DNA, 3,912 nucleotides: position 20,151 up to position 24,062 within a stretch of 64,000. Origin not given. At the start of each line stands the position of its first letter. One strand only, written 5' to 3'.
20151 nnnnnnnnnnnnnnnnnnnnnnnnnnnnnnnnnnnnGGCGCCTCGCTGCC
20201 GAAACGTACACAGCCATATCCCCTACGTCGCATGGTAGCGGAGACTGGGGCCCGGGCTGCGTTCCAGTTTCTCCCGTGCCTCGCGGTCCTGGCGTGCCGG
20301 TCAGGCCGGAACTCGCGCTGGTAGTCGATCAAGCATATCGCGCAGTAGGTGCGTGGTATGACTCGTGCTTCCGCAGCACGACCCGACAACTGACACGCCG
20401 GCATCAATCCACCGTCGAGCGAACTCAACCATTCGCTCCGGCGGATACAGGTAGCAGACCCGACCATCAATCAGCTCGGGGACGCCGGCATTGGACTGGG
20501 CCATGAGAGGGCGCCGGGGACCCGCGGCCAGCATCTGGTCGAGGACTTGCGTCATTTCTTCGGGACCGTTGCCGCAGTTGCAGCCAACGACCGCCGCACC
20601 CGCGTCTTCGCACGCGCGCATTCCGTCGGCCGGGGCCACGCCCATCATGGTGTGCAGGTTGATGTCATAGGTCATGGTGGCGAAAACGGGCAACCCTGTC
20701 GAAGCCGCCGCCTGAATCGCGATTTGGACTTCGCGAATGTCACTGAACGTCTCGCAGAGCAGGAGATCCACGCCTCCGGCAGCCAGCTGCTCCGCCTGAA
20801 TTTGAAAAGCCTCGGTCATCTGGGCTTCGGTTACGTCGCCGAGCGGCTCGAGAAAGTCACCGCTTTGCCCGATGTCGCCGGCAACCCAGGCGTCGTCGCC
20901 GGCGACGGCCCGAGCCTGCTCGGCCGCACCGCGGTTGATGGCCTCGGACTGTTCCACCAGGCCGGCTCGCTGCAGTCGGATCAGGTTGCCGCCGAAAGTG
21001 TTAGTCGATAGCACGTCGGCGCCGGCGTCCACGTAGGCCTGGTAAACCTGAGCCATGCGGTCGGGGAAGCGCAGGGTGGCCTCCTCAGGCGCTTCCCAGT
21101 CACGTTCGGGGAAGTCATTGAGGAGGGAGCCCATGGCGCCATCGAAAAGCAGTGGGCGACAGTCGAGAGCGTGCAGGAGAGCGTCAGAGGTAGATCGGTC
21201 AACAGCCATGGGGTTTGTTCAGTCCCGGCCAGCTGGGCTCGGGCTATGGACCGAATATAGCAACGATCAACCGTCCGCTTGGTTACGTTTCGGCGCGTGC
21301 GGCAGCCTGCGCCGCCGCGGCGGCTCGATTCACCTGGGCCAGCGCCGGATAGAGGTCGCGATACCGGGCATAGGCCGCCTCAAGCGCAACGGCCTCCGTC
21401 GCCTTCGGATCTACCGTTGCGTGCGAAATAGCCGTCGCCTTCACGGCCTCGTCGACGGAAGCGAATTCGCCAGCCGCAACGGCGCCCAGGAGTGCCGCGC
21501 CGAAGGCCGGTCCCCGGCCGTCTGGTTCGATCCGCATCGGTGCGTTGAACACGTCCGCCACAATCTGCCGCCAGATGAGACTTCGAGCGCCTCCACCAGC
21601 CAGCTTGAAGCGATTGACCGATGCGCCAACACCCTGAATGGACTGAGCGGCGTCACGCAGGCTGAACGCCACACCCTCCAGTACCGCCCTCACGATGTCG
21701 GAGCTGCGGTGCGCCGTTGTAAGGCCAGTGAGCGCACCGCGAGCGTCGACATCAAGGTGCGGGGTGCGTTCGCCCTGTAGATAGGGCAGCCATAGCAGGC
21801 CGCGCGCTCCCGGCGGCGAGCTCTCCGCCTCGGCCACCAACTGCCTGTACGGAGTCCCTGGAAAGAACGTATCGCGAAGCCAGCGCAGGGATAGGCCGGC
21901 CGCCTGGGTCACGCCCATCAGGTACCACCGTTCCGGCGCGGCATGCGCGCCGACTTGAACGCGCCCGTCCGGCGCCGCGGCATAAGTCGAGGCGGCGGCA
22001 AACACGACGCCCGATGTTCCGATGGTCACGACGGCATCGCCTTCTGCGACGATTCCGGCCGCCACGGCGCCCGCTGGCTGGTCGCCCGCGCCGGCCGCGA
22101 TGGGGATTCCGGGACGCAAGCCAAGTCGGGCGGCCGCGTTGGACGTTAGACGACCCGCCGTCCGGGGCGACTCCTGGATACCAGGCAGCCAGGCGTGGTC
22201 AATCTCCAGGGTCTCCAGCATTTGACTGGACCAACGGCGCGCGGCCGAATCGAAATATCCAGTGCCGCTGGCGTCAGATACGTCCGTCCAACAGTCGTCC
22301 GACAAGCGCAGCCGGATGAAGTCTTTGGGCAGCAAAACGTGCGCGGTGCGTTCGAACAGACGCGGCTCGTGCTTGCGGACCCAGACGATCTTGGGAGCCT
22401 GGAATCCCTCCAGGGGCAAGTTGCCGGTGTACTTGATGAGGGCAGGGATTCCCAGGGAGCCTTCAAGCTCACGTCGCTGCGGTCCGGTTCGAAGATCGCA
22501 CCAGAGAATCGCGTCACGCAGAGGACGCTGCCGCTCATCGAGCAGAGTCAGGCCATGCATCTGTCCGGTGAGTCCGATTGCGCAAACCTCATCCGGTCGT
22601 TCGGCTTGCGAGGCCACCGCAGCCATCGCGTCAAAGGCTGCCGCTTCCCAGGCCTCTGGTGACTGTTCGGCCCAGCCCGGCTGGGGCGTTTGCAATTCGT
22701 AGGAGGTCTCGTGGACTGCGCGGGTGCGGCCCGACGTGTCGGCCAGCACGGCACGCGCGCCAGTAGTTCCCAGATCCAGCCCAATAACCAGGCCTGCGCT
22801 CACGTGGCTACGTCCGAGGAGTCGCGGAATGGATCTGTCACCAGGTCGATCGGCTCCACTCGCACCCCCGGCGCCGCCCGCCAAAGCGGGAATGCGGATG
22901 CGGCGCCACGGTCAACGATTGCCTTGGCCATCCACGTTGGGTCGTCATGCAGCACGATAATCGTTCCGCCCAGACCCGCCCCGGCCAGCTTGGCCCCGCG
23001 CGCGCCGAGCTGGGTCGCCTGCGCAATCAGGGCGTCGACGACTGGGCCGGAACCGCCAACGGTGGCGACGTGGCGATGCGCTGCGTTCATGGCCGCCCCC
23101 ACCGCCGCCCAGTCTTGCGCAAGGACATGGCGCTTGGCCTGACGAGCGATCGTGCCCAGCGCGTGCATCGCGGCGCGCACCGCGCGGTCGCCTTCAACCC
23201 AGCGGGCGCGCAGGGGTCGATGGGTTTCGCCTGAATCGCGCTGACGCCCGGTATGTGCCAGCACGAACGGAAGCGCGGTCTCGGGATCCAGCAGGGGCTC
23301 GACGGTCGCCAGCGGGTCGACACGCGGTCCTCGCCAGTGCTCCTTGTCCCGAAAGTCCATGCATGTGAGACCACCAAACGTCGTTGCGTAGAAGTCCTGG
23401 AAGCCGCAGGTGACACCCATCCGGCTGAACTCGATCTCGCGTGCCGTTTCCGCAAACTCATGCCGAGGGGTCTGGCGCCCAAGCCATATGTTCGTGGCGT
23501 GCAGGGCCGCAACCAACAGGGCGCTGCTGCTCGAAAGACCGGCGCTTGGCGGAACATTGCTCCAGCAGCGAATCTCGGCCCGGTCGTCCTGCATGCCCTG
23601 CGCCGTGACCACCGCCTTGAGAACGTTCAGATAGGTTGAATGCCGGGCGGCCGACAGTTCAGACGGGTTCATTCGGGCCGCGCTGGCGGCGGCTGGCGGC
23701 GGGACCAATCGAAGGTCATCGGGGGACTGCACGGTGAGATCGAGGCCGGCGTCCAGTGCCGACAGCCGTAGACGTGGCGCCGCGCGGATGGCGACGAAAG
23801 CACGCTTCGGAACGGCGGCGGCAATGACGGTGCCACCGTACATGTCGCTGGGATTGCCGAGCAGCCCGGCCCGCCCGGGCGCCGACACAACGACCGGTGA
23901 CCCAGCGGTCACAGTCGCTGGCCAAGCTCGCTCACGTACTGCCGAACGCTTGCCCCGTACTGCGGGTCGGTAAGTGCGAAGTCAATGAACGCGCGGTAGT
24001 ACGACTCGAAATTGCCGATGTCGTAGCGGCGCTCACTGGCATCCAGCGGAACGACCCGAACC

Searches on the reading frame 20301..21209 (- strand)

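Call 50: search_protein_families(library=pfam, proteins=[window:20301-21209:-], max_evalue=0.00001)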
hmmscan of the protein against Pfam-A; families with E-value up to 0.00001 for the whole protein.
window:20301-21209:- (302 aa): 1 family
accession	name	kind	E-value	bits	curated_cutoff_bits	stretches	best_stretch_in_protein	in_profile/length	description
PF02574.22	S-methyl_trans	-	9.6e-58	196.7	22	1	20-291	1-281/283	Homocysteine S-methyltransferase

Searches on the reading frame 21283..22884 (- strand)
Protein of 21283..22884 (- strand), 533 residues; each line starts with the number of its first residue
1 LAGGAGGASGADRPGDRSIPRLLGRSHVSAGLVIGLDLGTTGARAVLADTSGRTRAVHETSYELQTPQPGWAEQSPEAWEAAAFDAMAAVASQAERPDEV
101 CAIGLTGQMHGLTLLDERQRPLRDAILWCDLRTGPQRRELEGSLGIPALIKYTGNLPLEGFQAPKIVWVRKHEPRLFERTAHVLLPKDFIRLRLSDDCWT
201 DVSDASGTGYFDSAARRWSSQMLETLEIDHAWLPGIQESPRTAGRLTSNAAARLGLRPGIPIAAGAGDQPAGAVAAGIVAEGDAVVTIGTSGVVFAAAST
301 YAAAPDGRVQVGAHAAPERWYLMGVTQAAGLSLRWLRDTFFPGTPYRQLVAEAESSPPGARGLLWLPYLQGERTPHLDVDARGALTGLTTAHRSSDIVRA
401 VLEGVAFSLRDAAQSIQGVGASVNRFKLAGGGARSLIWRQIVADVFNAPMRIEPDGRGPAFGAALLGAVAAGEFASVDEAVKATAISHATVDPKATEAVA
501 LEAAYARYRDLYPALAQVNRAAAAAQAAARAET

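Call 50: search_protein_families(library=pfam, proteins=[window:21283-22884:-], max_evalue=0.00001)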
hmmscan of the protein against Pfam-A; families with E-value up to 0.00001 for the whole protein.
window:21283-22884:- (533 aa): 2 families
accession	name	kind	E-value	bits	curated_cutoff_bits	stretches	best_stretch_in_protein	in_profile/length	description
PF00370.27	FGGY_N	-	1.5e-61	208.6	28.8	1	33-274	2-244/245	FGGY family of carbohydrate kinases, N-terminal domain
PF02782.22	FGGY_C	-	1.5e-30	106.9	27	1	284-471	1-198/198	FGGY family of carbohydrate kinases, C-terminal domain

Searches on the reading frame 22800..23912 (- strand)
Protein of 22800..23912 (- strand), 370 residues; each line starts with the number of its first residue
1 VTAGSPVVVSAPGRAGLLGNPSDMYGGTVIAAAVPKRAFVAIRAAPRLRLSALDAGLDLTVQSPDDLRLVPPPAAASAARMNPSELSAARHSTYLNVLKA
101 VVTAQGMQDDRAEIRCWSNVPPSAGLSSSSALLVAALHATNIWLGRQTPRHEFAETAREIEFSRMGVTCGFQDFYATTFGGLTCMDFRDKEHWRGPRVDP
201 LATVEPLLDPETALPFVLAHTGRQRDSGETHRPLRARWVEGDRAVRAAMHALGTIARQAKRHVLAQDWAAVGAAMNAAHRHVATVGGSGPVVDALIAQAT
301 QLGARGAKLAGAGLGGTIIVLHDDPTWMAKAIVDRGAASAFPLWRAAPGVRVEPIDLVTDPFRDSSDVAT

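Call 50: search_protein_families(library=pfam, proteins=[window:22800-23912:-], max_evalue=0.00001)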
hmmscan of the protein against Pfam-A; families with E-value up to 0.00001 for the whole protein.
window:22800-23912:- (370 aa): 3 families
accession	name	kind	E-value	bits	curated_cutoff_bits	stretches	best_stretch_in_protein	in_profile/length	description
PF00288.32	GHMP_kinases_N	-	1.7e-16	60.6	22.3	1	101-181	10-87/87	GHMP kinases N terminal domain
PF08544.19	GHMP_kinases_C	-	3.9e-10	40.4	21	1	264-325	6-69/85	GHMP kinases C terminal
PF10509.15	GalKase_gal_bdg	-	2.4e-07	30.6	23.1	1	6-43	11-48/49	Galactokinase galactose-binding signature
